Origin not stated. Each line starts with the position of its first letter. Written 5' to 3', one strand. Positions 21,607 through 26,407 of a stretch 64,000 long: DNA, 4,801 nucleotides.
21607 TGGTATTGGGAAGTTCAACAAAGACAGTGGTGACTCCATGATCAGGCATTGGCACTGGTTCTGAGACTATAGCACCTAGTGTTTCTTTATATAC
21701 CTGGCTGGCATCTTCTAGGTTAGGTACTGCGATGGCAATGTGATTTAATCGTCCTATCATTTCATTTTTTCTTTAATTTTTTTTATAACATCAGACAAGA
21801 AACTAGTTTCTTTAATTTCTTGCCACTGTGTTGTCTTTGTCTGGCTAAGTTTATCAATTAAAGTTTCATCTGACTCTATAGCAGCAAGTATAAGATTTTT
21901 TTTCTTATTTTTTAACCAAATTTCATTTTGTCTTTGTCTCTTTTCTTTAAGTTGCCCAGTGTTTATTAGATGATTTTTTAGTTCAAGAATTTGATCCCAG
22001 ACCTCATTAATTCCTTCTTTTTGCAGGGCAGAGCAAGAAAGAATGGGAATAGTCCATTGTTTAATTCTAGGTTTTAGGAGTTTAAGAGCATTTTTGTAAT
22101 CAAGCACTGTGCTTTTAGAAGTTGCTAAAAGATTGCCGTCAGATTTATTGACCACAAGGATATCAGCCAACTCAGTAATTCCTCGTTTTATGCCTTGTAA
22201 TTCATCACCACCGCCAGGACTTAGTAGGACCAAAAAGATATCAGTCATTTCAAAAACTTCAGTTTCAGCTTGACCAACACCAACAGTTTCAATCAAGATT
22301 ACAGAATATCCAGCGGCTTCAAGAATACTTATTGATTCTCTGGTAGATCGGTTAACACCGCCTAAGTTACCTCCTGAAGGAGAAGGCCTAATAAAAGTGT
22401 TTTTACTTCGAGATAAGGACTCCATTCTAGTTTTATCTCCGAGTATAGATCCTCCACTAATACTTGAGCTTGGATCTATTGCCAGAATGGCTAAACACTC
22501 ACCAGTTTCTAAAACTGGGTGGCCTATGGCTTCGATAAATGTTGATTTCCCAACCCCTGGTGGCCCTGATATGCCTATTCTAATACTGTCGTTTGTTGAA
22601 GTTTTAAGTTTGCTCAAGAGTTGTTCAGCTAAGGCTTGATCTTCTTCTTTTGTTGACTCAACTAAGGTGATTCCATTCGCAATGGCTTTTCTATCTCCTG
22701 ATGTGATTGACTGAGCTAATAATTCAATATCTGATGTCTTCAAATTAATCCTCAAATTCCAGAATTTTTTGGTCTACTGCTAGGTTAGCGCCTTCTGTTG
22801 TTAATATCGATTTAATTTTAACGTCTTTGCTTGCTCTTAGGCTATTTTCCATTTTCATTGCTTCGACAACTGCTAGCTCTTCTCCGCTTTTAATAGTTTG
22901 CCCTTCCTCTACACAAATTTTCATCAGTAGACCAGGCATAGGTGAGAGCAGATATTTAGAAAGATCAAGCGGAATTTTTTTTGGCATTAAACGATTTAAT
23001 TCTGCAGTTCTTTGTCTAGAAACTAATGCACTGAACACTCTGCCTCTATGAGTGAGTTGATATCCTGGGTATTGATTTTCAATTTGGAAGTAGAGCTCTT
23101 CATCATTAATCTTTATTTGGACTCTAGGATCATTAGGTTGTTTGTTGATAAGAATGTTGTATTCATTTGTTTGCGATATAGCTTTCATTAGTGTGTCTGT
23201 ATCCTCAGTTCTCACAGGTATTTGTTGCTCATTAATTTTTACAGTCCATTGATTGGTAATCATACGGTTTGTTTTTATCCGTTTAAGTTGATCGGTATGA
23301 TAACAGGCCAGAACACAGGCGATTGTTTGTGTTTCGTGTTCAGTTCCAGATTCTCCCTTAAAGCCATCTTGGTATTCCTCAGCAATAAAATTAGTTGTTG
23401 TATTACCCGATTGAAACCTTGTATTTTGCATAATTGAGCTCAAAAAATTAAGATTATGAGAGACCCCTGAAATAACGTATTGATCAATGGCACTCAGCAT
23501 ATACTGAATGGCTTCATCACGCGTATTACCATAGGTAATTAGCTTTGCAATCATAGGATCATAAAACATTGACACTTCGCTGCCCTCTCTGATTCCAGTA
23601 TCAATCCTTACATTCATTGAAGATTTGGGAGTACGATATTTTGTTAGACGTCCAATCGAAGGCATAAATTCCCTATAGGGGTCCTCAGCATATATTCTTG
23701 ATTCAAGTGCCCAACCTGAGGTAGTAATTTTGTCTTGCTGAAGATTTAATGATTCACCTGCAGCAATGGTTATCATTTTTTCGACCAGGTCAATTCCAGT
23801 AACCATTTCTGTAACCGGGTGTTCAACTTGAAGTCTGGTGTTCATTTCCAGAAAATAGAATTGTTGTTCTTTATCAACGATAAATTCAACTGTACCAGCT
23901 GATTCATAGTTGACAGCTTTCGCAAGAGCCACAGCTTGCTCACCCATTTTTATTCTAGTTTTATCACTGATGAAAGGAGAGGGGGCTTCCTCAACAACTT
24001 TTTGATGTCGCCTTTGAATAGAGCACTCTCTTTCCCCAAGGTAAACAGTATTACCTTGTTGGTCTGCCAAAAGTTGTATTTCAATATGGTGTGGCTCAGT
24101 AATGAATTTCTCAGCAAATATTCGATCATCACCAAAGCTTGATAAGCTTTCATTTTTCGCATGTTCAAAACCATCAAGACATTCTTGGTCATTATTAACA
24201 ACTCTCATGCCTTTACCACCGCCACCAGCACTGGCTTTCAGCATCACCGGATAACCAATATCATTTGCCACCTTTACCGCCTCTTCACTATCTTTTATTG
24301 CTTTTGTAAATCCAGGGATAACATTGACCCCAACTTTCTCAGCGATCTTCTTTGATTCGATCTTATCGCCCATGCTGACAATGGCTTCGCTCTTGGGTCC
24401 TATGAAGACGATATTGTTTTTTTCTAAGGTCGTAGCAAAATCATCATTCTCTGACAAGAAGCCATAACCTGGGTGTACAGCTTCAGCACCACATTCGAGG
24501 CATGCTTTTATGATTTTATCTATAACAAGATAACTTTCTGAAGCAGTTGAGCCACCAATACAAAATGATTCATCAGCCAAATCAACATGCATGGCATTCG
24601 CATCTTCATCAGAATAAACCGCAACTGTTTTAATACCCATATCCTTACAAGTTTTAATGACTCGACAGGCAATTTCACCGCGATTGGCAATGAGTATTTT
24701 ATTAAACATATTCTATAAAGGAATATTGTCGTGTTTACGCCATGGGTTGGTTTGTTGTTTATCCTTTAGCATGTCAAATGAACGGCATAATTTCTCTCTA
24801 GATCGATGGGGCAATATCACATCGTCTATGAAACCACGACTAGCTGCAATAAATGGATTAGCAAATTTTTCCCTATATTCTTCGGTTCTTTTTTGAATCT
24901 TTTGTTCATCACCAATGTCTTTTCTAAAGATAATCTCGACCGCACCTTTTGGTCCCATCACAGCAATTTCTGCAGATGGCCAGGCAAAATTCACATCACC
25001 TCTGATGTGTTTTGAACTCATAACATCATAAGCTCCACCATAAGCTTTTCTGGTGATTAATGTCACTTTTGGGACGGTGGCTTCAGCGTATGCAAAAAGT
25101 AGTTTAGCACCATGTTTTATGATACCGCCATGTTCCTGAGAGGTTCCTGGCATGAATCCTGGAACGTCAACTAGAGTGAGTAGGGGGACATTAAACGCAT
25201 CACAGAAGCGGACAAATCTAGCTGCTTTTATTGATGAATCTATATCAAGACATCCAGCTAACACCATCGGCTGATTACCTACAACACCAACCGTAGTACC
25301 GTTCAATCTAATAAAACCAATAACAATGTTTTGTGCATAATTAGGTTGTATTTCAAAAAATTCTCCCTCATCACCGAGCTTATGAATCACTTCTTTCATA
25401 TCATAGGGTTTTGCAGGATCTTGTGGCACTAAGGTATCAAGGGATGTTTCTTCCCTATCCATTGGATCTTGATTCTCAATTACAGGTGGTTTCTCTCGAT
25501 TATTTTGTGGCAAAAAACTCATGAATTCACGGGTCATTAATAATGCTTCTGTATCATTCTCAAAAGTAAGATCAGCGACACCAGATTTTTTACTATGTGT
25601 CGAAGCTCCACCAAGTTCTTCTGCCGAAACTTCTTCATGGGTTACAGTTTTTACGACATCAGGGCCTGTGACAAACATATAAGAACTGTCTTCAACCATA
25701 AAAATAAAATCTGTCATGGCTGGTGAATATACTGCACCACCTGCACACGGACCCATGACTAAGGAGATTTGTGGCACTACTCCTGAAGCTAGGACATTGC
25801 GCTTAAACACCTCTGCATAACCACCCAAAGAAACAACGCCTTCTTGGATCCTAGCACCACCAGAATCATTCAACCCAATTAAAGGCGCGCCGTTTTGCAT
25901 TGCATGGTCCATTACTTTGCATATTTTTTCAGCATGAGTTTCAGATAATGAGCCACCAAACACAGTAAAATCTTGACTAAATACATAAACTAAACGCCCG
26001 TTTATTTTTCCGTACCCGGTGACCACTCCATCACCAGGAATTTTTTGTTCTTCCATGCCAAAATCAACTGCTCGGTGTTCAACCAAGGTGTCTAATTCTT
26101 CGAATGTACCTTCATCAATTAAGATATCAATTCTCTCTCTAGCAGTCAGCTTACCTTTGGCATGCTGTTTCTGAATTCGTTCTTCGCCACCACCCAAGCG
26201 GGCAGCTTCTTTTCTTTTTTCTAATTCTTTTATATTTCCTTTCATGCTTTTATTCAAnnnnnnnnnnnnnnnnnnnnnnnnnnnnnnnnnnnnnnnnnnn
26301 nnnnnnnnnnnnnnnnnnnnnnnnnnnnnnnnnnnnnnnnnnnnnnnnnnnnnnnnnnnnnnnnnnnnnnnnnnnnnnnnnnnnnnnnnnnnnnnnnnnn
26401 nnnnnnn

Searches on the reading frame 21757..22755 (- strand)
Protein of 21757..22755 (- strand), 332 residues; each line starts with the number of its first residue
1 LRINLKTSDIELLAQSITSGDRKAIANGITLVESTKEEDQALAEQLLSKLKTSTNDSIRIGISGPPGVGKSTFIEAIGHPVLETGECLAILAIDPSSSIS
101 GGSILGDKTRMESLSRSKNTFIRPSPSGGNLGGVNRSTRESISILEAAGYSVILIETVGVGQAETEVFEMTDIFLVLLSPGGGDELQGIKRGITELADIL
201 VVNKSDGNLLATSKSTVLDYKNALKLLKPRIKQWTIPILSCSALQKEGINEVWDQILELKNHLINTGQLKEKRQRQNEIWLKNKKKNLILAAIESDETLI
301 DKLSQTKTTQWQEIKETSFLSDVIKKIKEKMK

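Call 16: search_protein_families(library=pfam, max_evalue=0.00001, proteins=[window:21757-22755:-])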
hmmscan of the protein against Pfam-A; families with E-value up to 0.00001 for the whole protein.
window:21757-22755:- (332 aa): 1 family
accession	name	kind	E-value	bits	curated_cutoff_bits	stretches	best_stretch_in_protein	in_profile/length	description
PF03308.22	MeaB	-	5.7e-96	321.1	23.1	1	26-295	2-270/273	Methylmalonyl Co-A mutase-associated GTPase MeaB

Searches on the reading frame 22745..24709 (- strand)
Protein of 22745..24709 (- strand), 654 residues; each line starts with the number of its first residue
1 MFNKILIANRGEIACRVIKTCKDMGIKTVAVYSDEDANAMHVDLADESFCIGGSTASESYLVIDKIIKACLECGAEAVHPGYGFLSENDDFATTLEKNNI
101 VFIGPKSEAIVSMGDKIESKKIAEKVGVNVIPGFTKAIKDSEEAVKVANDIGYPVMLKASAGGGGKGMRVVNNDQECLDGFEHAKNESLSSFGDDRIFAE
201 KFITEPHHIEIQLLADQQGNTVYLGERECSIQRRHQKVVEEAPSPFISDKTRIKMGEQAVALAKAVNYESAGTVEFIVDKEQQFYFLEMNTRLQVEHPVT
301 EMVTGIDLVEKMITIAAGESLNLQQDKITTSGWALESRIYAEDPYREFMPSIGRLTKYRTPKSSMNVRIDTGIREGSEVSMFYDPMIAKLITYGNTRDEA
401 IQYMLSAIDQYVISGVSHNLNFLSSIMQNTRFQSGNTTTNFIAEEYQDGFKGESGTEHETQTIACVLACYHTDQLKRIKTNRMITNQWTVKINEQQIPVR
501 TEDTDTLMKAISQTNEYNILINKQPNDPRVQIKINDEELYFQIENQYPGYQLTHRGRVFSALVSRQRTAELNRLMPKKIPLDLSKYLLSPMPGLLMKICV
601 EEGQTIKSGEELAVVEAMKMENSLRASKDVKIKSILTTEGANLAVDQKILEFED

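Call 16: search_protein_families(library=pfam, max_evalue=0.00001, proteins=[window:22745-24709:-])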
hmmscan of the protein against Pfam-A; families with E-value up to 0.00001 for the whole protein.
window:22745-24709:- (654 aa): 7 families
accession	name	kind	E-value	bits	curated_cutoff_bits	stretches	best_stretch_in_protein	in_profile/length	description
PF02786.22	CPSase_L_D2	-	1.8e-80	269.8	19.8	1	115-322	1-209/211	Carbamoyl-phosphate synthase L chain, ATP binding domain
PF00289.28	Biotin_carb_N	-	1e-46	158.4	25.5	1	1-110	1-110/110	Biotin carboxylase, N-terminal domain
PF02785.25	Biotin_carb_C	-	2e-37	128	32.4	1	336-443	1-107/108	Biotin carboxylase C-terminal domain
PF18140.6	PCC_BT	-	6.2e-16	59.1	23.5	1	476-578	24-126/126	Propionyl-coenzyme A carboxylase BT domain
PF00364.28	Biotin_lipoyl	-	8.8e-14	51.5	22.1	1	588-651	4-72/73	Biotin-requiring enzyme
PF07478.18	Dala_Dala_lig_C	-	1.1e-08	35.3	24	1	139-291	20-174/204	D-ala D-ala ligase C-terminus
PF02222.28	ATP-grasp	-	1.8e-07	31.5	27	1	132-292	11-162/179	ATP-grasp domain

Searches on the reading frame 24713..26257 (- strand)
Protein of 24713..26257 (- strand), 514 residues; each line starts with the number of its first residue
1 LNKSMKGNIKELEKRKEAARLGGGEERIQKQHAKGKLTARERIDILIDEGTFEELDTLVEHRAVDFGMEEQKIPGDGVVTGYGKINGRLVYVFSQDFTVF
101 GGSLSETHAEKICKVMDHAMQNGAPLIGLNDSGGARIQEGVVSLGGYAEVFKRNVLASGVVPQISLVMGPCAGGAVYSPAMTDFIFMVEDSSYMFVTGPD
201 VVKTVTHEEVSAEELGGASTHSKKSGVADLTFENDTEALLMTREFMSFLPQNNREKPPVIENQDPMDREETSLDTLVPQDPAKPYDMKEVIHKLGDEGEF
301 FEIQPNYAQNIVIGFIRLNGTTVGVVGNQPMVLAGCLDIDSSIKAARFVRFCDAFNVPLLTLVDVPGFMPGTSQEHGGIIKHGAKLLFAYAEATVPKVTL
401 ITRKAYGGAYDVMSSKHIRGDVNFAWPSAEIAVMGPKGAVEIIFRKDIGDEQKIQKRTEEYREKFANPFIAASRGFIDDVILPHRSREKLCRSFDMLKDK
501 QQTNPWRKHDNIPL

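Call 16: search_protein_families(library=pfam, max_evalue=0.00001, proteins=[window:24713-26257:-])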
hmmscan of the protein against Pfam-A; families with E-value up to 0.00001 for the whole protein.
window:24713-26257:- (514 aa): 2 families
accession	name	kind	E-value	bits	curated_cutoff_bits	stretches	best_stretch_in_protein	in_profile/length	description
PF01039.27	Carboxyl_trans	-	3.3e-207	689.4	22.3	1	30-512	1-493/493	Carboxyl transferase domain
PF03255.19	ACCA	-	2.3e-13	50.4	23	1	344-446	135-233/310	Acetyl co-enzyme A carboxylase carboxyltransferase-like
